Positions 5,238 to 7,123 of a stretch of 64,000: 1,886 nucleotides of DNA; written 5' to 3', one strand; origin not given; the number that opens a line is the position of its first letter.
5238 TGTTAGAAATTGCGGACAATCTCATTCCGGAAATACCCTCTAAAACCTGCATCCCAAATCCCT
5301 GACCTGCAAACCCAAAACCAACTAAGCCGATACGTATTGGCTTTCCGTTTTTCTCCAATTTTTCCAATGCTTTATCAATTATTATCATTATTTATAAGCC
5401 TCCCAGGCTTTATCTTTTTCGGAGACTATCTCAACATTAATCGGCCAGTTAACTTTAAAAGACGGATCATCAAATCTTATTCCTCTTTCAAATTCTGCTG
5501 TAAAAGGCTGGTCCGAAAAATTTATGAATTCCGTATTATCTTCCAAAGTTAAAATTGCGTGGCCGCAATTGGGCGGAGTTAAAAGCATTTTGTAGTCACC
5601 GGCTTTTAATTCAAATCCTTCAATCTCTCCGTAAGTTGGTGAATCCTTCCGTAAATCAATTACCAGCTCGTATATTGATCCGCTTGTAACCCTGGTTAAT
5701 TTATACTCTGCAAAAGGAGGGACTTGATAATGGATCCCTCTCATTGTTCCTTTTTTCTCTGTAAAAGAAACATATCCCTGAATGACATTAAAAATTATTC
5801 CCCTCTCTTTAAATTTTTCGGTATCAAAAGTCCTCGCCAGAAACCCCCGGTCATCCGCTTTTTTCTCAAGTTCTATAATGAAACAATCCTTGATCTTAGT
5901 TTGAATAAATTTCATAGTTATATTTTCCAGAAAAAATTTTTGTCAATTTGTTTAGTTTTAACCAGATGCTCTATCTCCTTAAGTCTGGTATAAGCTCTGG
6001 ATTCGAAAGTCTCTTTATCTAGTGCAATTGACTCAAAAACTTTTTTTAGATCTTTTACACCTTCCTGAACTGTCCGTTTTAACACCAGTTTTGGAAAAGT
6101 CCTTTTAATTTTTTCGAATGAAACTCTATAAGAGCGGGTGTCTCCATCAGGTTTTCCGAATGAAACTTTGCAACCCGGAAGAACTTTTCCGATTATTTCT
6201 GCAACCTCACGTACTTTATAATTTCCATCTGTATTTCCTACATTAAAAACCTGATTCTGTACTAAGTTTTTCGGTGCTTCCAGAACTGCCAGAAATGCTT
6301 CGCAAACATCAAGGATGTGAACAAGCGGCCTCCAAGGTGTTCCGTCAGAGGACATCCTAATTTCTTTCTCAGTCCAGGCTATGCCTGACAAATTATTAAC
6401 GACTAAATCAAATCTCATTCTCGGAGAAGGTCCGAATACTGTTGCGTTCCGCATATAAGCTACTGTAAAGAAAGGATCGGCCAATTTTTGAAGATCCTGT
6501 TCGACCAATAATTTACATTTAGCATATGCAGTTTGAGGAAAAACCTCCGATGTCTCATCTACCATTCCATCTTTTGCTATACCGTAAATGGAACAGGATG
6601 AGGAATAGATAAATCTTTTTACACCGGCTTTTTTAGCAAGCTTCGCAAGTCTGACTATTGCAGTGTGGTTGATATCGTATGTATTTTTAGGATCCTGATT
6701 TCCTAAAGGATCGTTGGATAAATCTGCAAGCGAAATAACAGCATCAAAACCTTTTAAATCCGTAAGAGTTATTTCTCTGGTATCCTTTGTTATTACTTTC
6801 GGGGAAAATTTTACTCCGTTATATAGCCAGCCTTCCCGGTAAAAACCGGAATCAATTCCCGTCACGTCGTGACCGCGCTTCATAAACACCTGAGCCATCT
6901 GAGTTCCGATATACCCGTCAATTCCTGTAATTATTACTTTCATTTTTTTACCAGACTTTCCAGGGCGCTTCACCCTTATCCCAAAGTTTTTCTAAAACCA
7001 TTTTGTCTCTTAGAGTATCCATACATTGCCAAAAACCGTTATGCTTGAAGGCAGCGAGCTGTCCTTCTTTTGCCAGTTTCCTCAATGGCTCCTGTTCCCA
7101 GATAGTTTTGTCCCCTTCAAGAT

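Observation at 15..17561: Seventeen-kb single-strand glycan locus: CDP-6-deoxyhexose pathway, four GT2, two GT-C (ArnT/PMT-like) transferases, a kinase-like gene, beta-helix protein and D,D-carboxypeptidase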

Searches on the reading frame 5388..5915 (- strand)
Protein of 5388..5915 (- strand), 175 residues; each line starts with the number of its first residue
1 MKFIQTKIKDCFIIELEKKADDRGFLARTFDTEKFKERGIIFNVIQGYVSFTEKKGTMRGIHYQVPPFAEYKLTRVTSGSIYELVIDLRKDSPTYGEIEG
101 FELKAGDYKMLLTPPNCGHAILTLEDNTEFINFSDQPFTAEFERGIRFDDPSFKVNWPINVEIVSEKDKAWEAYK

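Call 3: search_protein_families(library=pfam, proteins=[window:5388-5915:-], max_evalue=0.01)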
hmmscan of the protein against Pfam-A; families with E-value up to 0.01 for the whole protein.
window:5388-5915:- (175 aa): 1 family
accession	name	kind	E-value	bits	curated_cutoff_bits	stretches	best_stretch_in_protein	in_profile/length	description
PF00908.23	dTDP_sugar_isom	-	7e-49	166.2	27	1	5-173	1-165/168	dTDP-4-dehydrorhamnose 3,5-epimerase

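Call 5: search_protein_families(library=ncbifam, proteins=[window:5388-5915:-], max_evalue=0.01)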
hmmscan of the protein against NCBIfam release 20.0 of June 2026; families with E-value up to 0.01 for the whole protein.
window:5388-5915:- (175 aa): 1 family
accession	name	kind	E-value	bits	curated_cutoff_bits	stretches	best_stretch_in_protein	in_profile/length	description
TIGR01221.1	rmlC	equivalog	1.5e-39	135.6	155.75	1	2-174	1-172/176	dTDP-4-dehydrorhamnose 3,5-epimerase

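Call 11: search_solved_structures(query=window:5388-5915:-, max_evalue=0.00001)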
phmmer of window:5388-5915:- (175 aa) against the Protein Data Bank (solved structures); distinct sequences matched with E-value up to 0.00001: 37.
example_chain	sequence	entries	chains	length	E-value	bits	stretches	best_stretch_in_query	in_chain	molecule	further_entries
7pvi_AAA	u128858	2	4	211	2.7e-35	124.9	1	6-170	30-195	dTDP-4-dehydrorhamnose 3,5-epimerase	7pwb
3ryk_A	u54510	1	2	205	3.7e-33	118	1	1-170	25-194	dTDP-4-dehydrorhamnose 3,5-epimerase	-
23eg_A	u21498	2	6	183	7.5e-28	100.7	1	2-173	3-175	dTDP-4-dehydrorhamnose 3,5-epimerase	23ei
9uyw_A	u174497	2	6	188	8.2e-28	100.5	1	2-173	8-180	dTDP-4-dehydrorhamnose 3,5-epimerase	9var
9j9q_A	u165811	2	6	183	9.1e-28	100.4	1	2-173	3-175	dTDP-4-dehydrorhamnose 3,5-epimerase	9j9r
1ep0_A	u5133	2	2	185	9.5e-28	100.3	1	2-173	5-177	DTDP-6-DEOXY-D-XYLO-4-HEXULOSE 3,5-EPIMERASE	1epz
9j9s_A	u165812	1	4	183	1.2e-27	100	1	2-173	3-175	dTDP-4-dehydrorhamnose 3,5-epimerase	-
23ef_A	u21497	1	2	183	1.2e-27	100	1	2-173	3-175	dTDP-4-dehydrorhamnose 3,5-epimerase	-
9j9t_A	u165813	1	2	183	1.2e-27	100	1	2-173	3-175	dTDP-4-dehydrorhamnose 3,5-epimerase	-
9j9u_A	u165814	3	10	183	1.6e-27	99.6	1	2-173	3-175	dTDP-4-dehydrorhamnose 3,5-epimerase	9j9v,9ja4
9kyn_A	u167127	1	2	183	1.4e-26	96.5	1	2-173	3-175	dTDP-4-dehydrorhamnose 3,5-epimerase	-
2ixi_A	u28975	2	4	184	9.1e-25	90.6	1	2-174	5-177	DTDP-4-DEHYDRORHAMNOSE 3,5-EPIMERASE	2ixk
1rtv_A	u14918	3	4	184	9.2e-25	90.6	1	2-174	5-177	dTDP-4-dehydrorhamnose 3,5-epimerase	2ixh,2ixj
6din_A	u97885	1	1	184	9.3e-25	90.6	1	2-174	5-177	dTDP-4-dehydrorhamnose 3,5-epimerase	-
6c46_A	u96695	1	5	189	5.6e-24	88.1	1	1-175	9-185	dTDP-4-dehydrorhamnose 3,5-epimerase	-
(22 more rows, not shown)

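Call 76: search_solved_structures(query=window:5388-5915:-, max_evalue=1e-20, show_alignments=3)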
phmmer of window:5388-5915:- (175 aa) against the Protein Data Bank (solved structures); distinct sequences matched with E-value up to 1e-20: 18.
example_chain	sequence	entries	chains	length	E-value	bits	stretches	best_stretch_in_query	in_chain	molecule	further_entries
7pvi_AAA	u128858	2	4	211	2.7e-35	124.9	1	6-170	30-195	dTDP-4-dehydrorhamnose 3,5-epimerase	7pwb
3ryk_A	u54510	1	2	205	3.7e-33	118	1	1-170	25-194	dTDP-4-dehydrorhamnose 3,5-epimerase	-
23eg_A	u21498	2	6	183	7.5e-28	100.7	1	2-173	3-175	dTDP-4-dehydrorhamnose 3,5-epimerase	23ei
9uyw_A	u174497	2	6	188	8.2e-28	100.5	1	2-173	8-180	dTDP-4-dehydrorhamnose 3,5-epimerase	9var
9j9q_A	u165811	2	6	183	9.1e-28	100.4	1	2-173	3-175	dTDP-4-dehydrorhamnose 3,5-epimerase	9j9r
1ep0_A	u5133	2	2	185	9.5e-28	100.3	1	2-173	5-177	DTDP-6-DEOXY-D-XYLO-4-HEXULOSE 3,5-EPIMERASE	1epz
9j9s_A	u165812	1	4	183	1.2e-27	100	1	2-173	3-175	dTDP-4-dehydrorhamnose 3,5-epimerase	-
23ef_A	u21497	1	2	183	1.2e-27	100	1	2-173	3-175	dTDP-4-dehydrorhamnose 3,5-epimerase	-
9j9t_A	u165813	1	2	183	1.2e-27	100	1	2-173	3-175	dTDP-4-dehydrorhamnose 3,5-epimerase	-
9j9u_A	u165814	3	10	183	1.6e-27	99.6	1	2-173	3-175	dTDP-4-dehydrorhamnose 3,5-epimerase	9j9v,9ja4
9kyn_A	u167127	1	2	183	1.4e-26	96.5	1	2-173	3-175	dTDP-4-dehydrorhamnose 3,5-epimerase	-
2ixi_A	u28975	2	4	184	9.1e-25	90.6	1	2-174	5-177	DTDP-4-DEHYDRORHAMNOSE 3,5-EPIMERASE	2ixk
1rtv_A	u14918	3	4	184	9.2e-25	90.6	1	2-174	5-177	dTDP-4-dehydrorhamnose 3,5-epimerase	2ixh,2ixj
6din_A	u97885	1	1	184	9.3e-25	90.6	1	2-174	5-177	dTDP-4-dehydrorhamnose 3,5-epimerase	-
6c46_A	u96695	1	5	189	5.6e-24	88.1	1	1-175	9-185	dTDP-4-dehydrorhamnose 3,5-epimerase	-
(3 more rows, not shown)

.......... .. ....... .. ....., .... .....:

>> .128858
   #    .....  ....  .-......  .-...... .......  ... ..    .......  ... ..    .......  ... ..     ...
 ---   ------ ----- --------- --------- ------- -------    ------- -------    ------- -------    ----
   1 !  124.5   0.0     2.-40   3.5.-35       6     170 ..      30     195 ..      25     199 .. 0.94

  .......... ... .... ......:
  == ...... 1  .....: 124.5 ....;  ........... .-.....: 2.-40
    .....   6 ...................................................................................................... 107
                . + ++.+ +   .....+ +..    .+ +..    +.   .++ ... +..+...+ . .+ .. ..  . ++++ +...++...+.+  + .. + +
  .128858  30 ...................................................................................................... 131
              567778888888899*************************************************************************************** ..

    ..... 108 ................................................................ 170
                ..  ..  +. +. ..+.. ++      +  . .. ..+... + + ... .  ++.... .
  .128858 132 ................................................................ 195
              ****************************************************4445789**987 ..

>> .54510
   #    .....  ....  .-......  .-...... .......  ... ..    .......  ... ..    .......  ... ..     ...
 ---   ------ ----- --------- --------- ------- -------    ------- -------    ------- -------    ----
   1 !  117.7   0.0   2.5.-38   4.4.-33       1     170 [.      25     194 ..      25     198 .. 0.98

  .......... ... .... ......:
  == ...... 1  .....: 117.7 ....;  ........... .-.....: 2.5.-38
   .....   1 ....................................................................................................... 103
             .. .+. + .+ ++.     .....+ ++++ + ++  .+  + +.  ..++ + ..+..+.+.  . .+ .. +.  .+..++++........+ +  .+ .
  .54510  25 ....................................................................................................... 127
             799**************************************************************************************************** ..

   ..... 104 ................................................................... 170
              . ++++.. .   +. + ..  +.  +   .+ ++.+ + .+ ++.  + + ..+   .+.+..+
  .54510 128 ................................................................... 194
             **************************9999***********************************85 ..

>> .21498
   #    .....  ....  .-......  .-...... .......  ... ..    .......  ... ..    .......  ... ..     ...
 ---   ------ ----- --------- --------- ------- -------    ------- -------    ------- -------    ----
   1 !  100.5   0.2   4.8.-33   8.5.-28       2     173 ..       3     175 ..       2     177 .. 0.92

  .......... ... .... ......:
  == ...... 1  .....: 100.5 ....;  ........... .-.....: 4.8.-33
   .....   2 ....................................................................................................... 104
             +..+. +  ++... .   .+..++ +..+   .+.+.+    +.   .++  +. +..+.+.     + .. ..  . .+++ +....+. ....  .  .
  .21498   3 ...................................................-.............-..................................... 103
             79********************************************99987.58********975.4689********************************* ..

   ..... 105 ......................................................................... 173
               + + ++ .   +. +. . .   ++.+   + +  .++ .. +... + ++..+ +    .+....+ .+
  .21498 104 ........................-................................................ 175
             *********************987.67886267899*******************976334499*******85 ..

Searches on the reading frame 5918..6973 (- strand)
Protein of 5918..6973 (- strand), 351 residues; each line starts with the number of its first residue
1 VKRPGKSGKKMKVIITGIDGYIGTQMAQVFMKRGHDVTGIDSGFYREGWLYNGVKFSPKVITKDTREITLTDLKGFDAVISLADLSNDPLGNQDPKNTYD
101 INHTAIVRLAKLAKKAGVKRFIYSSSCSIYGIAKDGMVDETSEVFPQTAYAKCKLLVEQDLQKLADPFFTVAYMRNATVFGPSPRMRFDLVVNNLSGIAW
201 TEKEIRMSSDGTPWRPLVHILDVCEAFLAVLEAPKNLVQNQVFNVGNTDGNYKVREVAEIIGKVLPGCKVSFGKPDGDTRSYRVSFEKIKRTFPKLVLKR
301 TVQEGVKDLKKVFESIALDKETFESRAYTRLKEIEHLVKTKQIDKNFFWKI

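Call 3: search_protein_families(library=pfam, proteins=[window:5918-6973:-], max_evalue=0.01)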
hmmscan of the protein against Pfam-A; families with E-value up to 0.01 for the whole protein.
window:5918-6973:- (351 aa): 6 families
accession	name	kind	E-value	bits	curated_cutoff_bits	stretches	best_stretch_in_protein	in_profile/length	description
PF01370.27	Epimerase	-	3.2e-42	145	20.9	1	13-246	1-240/240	NAD dependent epimerase/dehydratase family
PF16363.11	GDP_Man_Dehyd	-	8.5e-18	65.3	27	1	14-259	1-260/332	GDP-mannose 4,6 dehydratase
PF04321.23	RmlD_sub_bind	-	1.3e-12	47.8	27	1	11-185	1-157/287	RmlD substrate binding domain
PF01073.25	3Beta_HSD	-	4.2e-08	33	22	1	14-193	1-195/280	3-beta hydroxysteroid dehydrogenase/isomerase family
PF05368.20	NmrA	-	4.4e-07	30.2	27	1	107-264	88-233/298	NmrA-like family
PF13460.12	NAD_binding_10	-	4.8e-05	23.7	27.2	1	73-161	58-131/184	NAD(P)H-binding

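Call 5: search_protein_families(library=ncbifam, proteins=[window:5918-6973:-], max_evalue=0.01)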
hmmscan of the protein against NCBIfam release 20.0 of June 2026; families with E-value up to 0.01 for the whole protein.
window:5918-6973:- (351 aa): 23 families
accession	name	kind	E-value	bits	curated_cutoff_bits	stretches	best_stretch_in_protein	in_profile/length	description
TIGR01179.1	galE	equivalog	1.9e-27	96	262.3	2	12-184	1-181/332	UDP-glucose 4-epimerase GalE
TIGR04180.1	EDH_00030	hypoth_equivalog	2.9e-21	75.8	475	1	13-265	1-256/297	NAD-dependent 4,6-dehydratase LegB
NF007956.0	PRK10675.1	subfamily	5.2e-20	71.8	394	1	11-308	1-324/338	UDP-glucose 4-epimerase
TIGR02197.1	heptose_epim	equivalog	1.2e-14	54.2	274.6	1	13-263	1-258/316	ADP-glyceromanno-heptose 6-epimerase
NF008872.0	PRK11908.1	equivalog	1.8e-14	53.5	294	2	11-142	2-134/349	bifunctional UDP-4-keto-pentose/UDP-xylose synthase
TIGR03466.1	HpnA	hypoth_equivalog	6.6e-13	48.2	367.65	1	11-166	1-157/327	hopanoid-associated sugar epimerase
TIGR01214.1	rmlD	equivalog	1.6e-09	37.2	224.05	1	12-195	1-166/285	dTDP-4-dehydrorhamnose reductase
NF005998.1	PRK08125.1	equivalog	5.7e-09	34.9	777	2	9-142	314-448/649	bifunctional UDP-4-amino-4-deoxy-L-arabinose formyltransferase/UDP-glucuronic acid oxidase ArnA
NF041015.1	UDPsulfquin_syn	equivalog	9.6e-09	34.7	575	1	11-46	1-36/384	UDP-sulfoquinovose synthase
NF043036.1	ErythonDh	equivalog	1.4e-08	34.3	325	1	11-158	1-157/321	D-erythronate dehydrogenase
NF042422.1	oxyalk_red_OleD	equivalog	2.1e-08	34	580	1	11-184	1-173/329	2-alkyl-3-oxoalkanoate reductase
NF052578.1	StrlDmthSdmBMthl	equivalog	1.9e-07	31.2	600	1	11-183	1-173/328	sterol demethylase protein SdmB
TIGR01777.1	yfcH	hypoth_equivalog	2.2e-07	30.8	207.35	1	13-235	1-215/292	TIGR01777 family oxidoreductase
NF011728.1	PRK15181.1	equivalog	4.2e-07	29.3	760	1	14-250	19-268/348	Vi polysaccharide biosynthesis UDP-N-acetylglucosaminuronic acid C-4 epimerase TviC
TIGR01181.1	dTDP_gluc_dehyt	equivalog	1e-06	28.1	365.1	1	13-307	2-305/321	dTDP-glucose 4,6-dehydratase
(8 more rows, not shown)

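Call 9: search_solved_structures(query=window:5918-6973:-, max_evalue=0.00001, show_alignments=2)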
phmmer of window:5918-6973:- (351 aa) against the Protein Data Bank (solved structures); distinct sequences matched with E-value up to 0.00001: 82 (the best 60 are shown).
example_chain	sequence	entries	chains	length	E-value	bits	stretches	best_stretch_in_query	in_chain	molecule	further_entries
6vo6_A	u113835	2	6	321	5.7e-30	107.4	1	11-319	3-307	Putative sugar-nucleotide epimerase/dehydratease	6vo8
8rdg_A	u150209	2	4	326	9.7e-21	77.1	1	11-304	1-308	SDR family NAD(P)-dependent oxidoreductase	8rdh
8rdi_A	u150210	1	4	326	3.5e-20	75.3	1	11-304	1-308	SDR family NAD(P)-dependent oxidoreductase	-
5gy7_A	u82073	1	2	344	5.3e-18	68.1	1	11-294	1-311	UDP-glucose 4-epimerase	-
1udc_A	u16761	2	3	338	6.7e-18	67.7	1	11-294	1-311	UDP-GALACTOSE-4-EPIMERASE | UDP-GALACTOSE 4-EPIMERASE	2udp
1lrj_A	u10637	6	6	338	7.8e-18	67.5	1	11-294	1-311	UDP-glucose 4-epimerase | UDP-GALACTOSE 4-EPIMERASE | UDP-GALACTOSE-4-EPIMERASE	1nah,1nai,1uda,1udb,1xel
1kvr_A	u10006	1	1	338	1.8e-17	66.4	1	11-294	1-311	UDP-GALACTOSE 4-EPIMERASE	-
1kvq_A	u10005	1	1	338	2e-17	66.2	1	11-294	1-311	UDP-GALACTOSE 4-EPIMERASE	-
1kvs_A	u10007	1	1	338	2e-17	66.2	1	11-294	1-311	UDP-GALACTOSE 4-EPIMERASE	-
1kvu_A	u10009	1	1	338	2.4e-17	65.9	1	11-294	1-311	UDP-GALACTOSE 4-EPIMERASE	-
1lrk_A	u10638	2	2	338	3.3e-17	65.5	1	11-262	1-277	UDP-glucose 4-epimerase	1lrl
6wjb_A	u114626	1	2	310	3.5e-17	65.4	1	12-305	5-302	NAD-dependent epimerase/dehydratase family protein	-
1kvt_A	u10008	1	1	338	5.3e-17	64.8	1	11-294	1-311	UDP-GALACTOSE 4-EPIMERASE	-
1a9y_A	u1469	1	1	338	6.4e-17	64.5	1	11-294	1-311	UDP-GALACTOSE 4-EPIMERASE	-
1a9z_A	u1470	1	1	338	7.3e-17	64.3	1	11-294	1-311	UDP-GALACTOSE 4-EPIMERASE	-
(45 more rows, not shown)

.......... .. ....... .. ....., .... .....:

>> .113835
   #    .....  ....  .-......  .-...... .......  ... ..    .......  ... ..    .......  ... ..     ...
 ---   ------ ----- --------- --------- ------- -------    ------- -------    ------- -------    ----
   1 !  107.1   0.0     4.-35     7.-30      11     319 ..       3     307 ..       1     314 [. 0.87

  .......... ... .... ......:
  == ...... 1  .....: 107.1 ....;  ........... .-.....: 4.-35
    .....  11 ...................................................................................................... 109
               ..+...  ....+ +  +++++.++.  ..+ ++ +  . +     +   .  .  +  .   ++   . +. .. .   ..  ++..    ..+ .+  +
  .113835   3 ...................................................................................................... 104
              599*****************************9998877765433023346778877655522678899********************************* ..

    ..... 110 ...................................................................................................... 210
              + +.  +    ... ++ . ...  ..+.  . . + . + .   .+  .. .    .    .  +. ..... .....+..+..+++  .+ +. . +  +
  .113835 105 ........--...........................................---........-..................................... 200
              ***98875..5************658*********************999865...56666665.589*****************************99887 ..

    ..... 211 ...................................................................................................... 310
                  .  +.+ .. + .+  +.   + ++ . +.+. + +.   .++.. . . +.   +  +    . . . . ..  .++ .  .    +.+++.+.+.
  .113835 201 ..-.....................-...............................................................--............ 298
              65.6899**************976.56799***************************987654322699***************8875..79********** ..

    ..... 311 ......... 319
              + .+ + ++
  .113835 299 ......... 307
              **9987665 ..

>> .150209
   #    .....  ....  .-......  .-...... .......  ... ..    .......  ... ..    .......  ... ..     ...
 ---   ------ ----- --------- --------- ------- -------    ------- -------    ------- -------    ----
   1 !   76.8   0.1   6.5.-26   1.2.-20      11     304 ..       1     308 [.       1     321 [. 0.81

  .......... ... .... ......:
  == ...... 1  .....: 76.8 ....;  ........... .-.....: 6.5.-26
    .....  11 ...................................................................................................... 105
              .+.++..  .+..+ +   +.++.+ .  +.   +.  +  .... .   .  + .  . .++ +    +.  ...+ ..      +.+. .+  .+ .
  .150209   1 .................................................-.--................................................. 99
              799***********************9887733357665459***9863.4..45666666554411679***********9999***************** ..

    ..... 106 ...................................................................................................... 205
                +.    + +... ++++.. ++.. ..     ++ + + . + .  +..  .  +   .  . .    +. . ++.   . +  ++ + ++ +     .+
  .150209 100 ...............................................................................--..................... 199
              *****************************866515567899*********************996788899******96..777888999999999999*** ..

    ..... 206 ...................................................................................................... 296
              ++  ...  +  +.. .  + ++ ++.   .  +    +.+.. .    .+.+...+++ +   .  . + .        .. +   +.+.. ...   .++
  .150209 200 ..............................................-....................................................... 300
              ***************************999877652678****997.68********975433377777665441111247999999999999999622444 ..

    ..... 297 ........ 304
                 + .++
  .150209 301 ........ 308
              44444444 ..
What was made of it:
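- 5918..6973 (-): 351-aa extended SDR (likely true start at Met11, about position 6943). Inferred CDP-glucose C4-dehydrogenase; not a 4,6-dehydratase by motif. Best PDB hit 6VO6, E=5.7e-30 (call 9).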
